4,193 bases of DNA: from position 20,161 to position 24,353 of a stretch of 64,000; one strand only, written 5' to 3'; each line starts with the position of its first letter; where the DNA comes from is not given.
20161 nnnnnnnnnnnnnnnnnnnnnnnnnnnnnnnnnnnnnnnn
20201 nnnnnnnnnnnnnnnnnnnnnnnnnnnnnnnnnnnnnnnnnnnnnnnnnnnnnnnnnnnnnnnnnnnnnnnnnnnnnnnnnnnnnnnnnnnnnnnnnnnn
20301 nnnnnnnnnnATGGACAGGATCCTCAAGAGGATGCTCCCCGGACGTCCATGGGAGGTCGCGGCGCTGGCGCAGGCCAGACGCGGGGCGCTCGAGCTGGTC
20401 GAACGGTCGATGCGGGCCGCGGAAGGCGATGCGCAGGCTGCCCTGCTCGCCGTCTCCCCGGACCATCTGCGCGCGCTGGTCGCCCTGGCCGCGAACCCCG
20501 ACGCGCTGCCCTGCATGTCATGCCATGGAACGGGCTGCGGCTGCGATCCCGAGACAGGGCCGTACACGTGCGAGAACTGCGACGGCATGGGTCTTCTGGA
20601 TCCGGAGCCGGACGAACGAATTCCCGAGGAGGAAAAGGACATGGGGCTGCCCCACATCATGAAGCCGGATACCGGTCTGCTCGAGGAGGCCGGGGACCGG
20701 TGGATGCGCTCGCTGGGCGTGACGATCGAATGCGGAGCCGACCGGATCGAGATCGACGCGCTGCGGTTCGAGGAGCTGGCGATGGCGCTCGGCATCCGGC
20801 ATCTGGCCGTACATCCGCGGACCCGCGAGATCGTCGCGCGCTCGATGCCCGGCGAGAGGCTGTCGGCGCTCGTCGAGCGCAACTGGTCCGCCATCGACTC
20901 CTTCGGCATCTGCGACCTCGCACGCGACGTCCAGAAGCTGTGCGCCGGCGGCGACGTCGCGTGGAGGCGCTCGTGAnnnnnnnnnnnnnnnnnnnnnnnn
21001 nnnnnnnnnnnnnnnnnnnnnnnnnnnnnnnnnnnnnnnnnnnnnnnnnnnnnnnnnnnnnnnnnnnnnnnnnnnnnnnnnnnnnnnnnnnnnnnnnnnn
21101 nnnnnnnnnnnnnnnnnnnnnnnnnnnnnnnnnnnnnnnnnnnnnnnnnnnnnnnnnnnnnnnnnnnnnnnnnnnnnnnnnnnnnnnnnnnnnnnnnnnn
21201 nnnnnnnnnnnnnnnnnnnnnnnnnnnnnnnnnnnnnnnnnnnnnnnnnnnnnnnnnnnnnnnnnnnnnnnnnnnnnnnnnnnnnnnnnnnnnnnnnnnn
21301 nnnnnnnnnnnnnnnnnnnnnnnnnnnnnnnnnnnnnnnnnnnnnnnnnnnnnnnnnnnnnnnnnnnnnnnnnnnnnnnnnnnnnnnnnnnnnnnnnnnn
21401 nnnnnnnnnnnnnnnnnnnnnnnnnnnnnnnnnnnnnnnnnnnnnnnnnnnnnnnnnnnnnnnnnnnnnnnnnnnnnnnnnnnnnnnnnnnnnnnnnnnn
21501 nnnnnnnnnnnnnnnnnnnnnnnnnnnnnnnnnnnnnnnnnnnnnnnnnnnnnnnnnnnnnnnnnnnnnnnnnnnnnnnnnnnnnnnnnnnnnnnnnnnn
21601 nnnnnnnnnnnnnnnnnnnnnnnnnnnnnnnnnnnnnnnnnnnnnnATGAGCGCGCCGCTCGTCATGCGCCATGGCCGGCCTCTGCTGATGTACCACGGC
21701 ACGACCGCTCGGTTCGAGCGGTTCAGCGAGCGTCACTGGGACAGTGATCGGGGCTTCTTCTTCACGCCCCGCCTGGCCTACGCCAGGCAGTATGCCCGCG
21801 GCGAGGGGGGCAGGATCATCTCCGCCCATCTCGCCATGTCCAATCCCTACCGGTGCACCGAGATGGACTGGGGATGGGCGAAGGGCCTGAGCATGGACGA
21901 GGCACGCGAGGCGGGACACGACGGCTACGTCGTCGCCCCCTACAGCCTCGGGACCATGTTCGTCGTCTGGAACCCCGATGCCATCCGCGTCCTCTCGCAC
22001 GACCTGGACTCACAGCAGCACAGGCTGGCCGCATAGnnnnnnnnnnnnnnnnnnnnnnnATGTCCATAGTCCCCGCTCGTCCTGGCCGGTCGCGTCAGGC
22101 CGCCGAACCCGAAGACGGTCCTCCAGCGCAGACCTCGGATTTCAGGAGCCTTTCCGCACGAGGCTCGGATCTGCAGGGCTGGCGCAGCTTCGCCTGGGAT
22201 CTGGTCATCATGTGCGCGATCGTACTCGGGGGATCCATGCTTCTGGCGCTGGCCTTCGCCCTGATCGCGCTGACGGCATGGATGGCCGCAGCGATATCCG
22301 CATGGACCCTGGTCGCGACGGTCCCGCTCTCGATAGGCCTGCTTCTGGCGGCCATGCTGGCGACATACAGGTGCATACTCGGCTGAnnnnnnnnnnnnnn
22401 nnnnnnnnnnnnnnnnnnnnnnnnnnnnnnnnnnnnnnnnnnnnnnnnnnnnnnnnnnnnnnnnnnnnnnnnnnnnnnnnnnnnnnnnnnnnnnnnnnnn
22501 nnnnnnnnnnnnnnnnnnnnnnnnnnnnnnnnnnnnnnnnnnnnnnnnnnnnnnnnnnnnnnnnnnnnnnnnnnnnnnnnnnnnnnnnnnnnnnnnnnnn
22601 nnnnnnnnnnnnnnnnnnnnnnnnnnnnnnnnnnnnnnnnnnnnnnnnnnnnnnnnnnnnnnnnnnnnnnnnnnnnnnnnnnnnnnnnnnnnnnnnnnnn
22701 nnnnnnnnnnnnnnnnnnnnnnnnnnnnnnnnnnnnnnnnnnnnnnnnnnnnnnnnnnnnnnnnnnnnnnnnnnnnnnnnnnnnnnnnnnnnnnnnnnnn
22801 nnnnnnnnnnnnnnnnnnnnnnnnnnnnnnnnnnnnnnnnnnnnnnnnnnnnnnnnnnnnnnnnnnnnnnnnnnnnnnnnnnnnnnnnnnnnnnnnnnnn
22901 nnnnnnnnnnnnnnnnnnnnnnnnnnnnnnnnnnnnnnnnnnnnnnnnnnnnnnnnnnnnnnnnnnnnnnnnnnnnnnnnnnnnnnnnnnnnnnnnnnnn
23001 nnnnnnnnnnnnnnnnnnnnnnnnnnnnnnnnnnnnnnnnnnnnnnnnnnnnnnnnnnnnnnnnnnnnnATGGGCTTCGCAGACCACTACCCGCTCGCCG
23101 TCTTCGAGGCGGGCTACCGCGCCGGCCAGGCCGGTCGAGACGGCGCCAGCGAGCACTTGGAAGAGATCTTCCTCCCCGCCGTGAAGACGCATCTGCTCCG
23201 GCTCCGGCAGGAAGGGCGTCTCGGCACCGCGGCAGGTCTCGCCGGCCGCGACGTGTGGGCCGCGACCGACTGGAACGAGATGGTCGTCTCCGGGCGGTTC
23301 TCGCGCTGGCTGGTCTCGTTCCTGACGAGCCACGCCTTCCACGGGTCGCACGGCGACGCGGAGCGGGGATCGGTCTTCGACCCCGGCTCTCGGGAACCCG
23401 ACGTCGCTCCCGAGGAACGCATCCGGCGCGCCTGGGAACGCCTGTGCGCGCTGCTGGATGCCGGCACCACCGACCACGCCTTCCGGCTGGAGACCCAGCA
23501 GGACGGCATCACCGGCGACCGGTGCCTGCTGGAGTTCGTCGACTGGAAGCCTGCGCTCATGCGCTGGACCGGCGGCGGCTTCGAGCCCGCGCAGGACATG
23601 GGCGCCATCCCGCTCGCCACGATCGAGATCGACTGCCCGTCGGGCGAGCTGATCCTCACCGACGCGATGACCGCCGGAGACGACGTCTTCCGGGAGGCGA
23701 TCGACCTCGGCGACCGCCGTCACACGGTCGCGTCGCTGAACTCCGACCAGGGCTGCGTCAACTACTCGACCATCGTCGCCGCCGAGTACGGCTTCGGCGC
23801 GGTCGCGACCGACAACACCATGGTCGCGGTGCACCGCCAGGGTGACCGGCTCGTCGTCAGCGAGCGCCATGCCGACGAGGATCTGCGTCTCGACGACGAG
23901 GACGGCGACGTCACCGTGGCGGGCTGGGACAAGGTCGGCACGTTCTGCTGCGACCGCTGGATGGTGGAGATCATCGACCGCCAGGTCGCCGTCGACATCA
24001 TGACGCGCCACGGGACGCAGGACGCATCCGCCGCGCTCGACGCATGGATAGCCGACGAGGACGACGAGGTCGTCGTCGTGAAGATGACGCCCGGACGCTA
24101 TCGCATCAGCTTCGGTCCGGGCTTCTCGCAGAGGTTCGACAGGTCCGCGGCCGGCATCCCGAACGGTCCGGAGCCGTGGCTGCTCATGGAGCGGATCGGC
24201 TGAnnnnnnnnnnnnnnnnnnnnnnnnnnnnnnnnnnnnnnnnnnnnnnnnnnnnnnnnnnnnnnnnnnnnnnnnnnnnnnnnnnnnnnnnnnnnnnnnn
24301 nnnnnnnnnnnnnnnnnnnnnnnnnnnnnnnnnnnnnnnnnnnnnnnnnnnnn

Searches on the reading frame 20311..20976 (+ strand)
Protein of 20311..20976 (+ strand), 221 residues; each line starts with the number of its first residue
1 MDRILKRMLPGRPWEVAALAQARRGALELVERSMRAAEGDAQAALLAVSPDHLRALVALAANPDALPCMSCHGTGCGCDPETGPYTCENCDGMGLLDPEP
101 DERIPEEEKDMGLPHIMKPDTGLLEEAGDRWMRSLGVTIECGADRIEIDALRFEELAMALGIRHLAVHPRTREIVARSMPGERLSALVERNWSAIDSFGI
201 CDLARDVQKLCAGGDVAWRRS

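Call 27: search_protein_families(library=pfam, proteins=[window:20311-20976:+], max_evalue=0.1)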
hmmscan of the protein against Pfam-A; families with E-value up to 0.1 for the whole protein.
window:20311-20976:+ (221 aa): 1 family
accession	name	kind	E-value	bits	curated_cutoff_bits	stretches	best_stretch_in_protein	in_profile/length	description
PF01801.21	Cytomega_gL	-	0.069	13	25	0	42-87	58-104/211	Cytomegalovirus glycoprotein L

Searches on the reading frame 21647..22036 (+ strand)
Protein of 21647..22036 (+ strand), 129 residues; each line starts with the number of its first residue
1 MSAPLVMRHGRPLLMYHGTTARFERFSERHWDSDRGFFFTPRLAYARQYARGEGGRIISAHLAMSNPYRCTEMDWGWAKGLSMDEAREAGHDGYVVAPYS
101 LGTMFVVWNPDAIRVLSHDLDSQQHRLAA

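Call 26: search_protein_families(library=ncbifam, proteins=[window:21647-22036:+], max_evalue=0.1)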
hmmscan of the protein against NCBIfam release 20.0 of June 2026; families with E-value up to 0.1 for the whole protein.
window:21647-22036:+ (129 aa): 0 families

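Call 27: search_protein_families(library=pfam, proteins=[window:21647-22036:+], max_evalue=0.1)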
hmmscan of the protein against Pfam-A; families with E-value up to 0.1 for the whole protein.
window:21647-22036:+ (129 aa): 1 family
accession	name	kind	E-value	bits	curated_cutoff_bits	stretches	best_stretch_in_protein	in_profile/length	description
PF18760.7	ART-PolyVal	-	1.7e-15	58.5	31.2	1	9-77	3-71/140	ADP-Ribosyltransferase in polyvalent proteins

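Call 55: search_protein_representatives(protein=window:21647-22036:+)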
Query: 129 residues. Proteins with E-value up to 0.001 (for the whole library): 929; up to 1e-10: 145; up to 1e-30: 11. The best 150 are listed.
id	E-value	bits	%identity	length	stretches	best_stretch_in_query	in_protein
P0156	1.9e-53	196.1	63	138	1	5-128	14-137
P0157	9.8e-43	161.4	34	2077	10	9-78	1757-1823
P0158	5.1e-41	155.9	38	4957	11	8-104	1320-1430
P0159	7.7e-39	148.8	36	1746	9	5-114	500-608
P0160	1.3e-38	148.0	34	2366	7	5-113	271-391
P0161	3.6e-37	143.4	36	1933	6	6-115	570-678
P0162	1.1e-35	138.7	35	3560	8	8-68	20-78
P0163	1.3e-33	131.9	35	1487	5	7-115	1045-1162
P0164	2.9e-33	130.8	36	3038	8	5-70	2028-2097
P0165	3.6e-33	130.5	36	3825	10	7-96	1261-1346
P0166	1.5e-32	128.4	37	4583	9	6-74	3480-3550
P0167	4.9e-30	120.3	34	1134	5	5-117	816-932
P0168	5.1e-30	120.3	36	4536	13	5-41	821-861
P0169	2.0e-29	118.3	40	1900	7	9-116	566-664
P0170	3.0e-28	114.5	39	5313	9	6-80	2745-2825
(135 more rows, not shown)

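Call 60: find_related_loci(query=A4, collection=viral_contigs, flank=3000)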
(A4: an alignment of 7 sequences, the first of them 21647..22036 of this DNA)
Query A4 (129 aa) in viral_contigs; peptide patterns used: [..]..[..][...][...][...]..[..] (x = any residue, [..] = any of these).
600 stretches matched a pattern (row limit reached: there are more); 221 encode a relative of the query (tblastn E <= 1e-3); the best 80 are kept; 80 distinct loci.
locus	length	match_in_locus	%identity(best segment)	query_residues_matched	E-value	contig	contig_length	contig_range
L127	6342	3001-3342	38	3-114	4e-25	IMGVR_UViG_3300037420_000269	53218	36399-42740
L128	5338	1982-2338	35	5-114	4e-20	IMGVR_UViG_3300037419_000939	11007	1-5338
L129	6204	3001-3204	43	2-72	1e-13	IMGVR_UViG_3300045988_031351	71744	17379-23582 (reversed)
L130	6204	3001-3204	43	2-72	8e-13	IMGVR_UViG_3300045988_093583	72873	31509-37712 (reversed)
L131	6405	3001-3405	27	5-114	2e-12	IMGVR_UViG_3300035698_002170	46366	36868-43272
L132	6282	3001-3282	32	3-95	2e-12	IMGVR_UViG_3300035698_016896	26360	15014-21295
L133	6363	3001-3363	33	5-114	2e-11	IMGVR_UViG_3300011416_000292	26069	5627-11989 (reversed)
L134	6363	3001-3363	27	5-114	1e-11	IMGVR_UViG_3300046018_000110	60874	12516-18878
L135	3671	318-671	30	10-119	3e-11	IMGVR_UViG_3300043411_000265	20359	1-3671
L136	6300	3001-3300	30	3-93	4e-11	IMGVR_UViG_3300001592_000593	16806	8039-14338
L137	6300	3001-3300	30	3-93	4e-11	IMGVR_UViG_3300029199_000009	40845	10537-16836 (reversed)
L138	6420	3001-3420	27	2-114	4e-11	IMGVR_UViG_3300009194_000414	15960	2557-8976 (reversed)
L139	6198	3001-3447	31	3-114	4e-11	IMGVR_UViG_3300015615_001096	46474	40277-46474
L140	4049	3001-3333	31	10-99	5e-11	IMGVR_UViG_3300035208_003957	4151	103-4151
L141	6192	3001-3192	41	2-68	2e-11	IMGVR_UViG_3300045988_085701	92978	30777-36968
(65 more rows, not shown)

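Call 87: search_protein_families(library=padloc, proteins=[window:21647-22036:+], max_evalue=0.01)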
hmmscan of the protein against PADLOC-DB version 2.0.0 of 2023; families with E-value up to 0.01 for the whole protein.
window:21647-22036:+ (129 aa): 0 families

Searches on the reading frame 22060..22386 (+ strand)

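Call 27: search_protein_families(library=pfam, proteins=[window:22060-22386:+], max_evalue=0.1)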
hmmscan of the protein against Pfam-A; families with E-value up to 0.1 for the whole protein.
window:22060-22386:+ (108 aa): 3 families
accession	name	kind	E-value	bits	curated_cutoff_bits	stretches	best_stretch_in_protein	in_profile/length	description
PF13796.11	Sensor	-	0.0001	22.8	28.2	1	13-100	61-150/162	Putative sensor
PF05620.16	TMEM208_SND2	-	0.013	15.8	22.9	1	29-86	76-135/167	SRP-independent targeting protein 2/TMEM208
PF07898.18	DUF1676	-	0.049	14.1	24.3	1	48-84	124-160/170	Protein of unknown function (DUF1676)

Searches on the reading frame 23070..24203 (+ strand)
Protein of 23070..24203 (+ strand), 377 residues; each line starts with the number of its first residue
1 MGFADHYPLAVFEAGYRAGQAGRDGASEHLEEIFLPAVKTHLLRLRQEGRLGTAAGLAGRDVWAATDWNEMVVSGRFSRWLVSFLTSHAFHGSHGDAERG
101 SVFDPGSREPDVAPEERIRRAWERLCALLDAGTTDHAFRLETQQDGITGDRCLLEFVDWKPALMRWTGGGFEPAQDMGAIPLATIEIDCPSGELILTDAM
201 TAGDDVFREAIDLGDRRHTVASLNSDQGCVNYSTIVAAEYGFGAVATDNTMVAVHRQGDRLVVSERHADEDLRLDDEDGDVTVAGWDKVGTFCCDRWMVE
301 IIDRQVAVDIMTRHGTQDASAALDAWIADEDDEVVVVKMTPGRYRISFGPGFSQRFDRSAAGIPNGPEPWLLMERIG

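Call 18: find_encoding_contigs(protein=window:23070-24203:+, flank=10000, max_places=1)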
Protein window:23070-24203:+ (377 aa): 6 contigs read that carry it; 1 place shown.
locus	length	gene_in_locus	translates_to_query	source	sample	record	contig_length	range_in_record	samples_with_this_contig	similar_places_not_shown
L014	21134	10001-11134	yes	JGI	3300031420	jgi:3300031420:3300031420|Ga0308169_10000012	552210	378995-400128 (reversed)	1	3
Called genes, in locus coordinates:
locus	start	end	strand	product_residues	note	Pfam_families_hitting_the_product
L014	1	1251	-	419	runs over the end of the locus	PF12323:HTH_OrfB_IS605, PF01385:OrfB_IS605, PF07282:Cas12f1-like_TNB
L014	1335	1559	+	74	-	-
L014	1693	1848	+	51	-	-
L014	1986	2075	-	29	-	-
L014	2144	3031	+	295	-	-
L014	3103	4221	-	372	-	-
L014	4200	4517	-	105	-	-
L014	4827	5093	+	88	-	-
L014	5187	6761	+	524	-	-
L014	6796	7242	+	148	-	-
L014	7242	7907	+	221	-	-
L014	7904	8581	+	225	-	-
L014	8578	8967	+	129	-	PF18760:ART-PolyVal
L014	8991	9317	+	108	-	-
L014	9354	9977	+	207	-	-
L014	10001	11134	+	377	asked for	-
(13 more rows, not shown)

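Call 27: search_protein_families(library=pfam, proteins=[window:23070-24203:+], max_evalue=0.1)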
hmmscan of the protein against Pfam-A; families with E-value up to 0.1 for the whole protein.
window:23070-24203:+ (377 aa): 0 families
